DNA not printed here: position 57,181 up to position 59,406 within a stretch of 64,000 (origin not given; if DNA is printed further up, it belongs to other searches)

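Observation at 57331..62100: Very recent tandem duplication of the membrane-protein locus, with presence or absence of the DUF137-like gene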

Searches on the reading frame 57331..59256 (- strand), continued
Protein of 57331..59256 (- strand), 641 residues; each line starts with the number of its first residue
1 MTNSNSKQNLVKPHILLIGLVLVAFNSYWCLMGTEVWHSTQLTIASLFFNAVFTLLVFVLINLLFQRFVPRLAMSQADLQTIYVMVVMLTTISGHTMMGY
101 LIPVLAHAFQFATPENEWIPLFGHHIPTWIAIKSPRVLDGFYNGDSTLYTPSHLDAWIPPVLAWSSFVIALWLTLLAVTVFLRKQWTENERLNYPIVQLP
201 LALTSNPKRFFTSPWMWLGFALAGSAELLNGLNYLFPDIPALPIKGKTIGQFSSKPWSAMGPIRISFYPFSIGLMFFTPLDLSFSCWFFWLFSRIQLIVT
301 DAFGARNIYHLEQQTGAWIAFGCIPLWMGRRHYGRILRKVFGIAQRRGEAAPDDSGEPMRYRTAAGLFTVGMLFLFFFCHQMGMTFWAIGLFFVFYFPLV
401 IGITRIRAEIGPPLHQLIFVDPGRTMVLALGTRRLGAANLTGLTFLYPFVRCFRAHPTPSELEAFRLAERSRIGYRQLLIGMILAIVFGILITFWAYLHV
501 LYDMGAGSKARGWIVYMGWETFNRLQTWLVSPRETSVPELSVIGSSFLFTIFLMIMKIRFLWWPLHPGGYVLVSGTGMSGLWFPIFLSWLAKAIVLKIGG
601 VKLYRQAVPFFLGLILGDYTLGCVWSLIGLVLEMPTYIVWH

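Call 51: find_encoding_contigs(protein=P0193, flank=8000, max_places=2)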
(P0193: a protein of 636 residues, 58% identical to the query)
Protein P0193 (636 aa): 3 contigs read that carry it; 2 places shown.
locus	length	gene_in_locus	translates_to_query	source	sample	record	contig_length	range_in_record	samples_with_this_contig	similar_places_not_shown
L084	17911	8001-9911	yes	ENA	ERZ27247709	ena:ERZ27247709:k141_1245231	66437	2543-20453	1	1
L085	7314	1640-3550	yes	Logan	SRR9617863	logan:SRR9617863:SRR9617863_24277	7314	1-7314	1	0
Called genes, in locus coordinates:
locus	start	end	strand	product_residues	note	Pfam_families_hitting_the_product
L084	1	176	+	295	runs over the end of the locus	PF00135:COesterase (weak), PF20434:BD-FAE, PF07859:Abhydrolase_3, PF12697:Abhydrolase_6 (weak), PF01738:DLH (faint), PF00326:Peptidase_S9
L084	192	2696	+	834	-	PF16586:DUF5060, PF00150:Cellulase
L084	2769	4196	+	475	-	PF07228:SpoIIE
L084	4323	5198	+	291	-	PF03168:LEA_2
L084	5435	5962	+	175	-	-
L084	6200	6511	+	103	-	PF01909:NTP_transf_2, PF18765:Polbeta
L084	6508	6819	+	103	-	PF01909:NTP_transf_2, PF18765:Polbeta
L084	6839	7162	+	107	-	PF01934:HepT-like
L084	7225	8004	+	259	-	PF23023:Anti-Pycsar_Apyc1, PF00753:Lactamase_B (faint), PF12706:Lactamase_B_2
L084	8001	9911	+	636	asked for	PF20581:DUF6785, PF20580:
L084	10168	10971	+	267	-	-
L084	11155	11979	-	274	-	-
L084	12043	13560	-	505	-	PF07690:MFS_1, PF06779:MFS_4, PF07690:MFS_1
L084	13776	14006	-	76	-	-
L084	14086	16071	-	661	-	PF16177:ACAS_N, PF00501:AMP-binding, PF13193:AMP-binding_C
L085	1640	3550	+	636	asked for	PF20581:DUF6785, PF20580:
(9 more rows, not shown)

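Call 56: search_protein_families(library=pfam, alignment_id=A1, max_evalue=10)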
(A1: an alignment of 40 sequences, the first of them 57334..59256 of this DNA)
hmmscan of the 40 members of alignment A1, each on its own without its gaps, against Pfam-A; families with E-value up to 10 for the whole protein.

A. member 1, window:57334-59256:- (641 aa): 4 families
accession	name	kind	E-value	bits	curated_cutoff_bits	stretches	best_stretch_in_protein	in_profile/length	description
PF20581.3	DUF6785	-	4.8e-163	543.7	25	1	14-505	3-498/498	Family of unknown function (DUF6785)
PF20580.3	DUF6784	-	1.2e-33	115.7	26.4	1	543-640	4-100/101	Domain of unknown function (DUF6784)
PF22990.1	ABHD16_N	-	0.92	10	27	1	129-192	4-69/125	Phosphatidylserine Lipase ABHD16 N-terminal domain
PF07098.16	DUF1360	-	1.8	9.1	21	1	26-61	58-90/102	Protein of unknown function (DUF1360)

B. families by the number of members that match (of 40 scanned): 19 families
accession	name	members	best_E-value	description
PF20581.3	DUF6785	40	1.6e-173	Family of unknown function (DUF6785)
PF20580.3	DUF6784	40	4.6e-36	Domain of unknown function (DUF6784)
PF22990.1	ABHD16_N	4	0.26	Phosphatidylserine Lipase ABHD16 N-terminal domain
PF07098.16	DUF1360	3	0.32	Protein of unknown function (DUF1360)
PF09716.15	ETRAMP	2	1.7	Malarial early transcribed membrane protein (ETRAMP)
PF19865.4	DUF6338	1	0.0045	Family of unknown function (DUF6338)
PF06081.17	ArAE_1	1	0.019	Aromatic acid exporter family member 1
PF01407.22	Gemini_AL3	1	0.091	Geminivirus AL3 protein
PF08473.17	VGCC_alpha2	1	0.13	Neuronal voltage-dependent calcium channel alpha 2acd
PF23670.1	PIGBOS1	1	0.16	PIGBOS1-like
PF00046.35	Homeodomain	1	0.24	Homeodomain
PF25614.1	PhiKZ_VTX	1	0.35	Bacteriophage PhiKZ vertex-binding protein gp28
PF13828.11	DUF4190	1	0.61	Domain of unknown function (DUF4190)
PF08566.15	Pam17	1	0.95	Mitochondrial import protein Pam17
PF04756.19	OST3_OST6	1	2.6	OST3 / OST6 family, transporter family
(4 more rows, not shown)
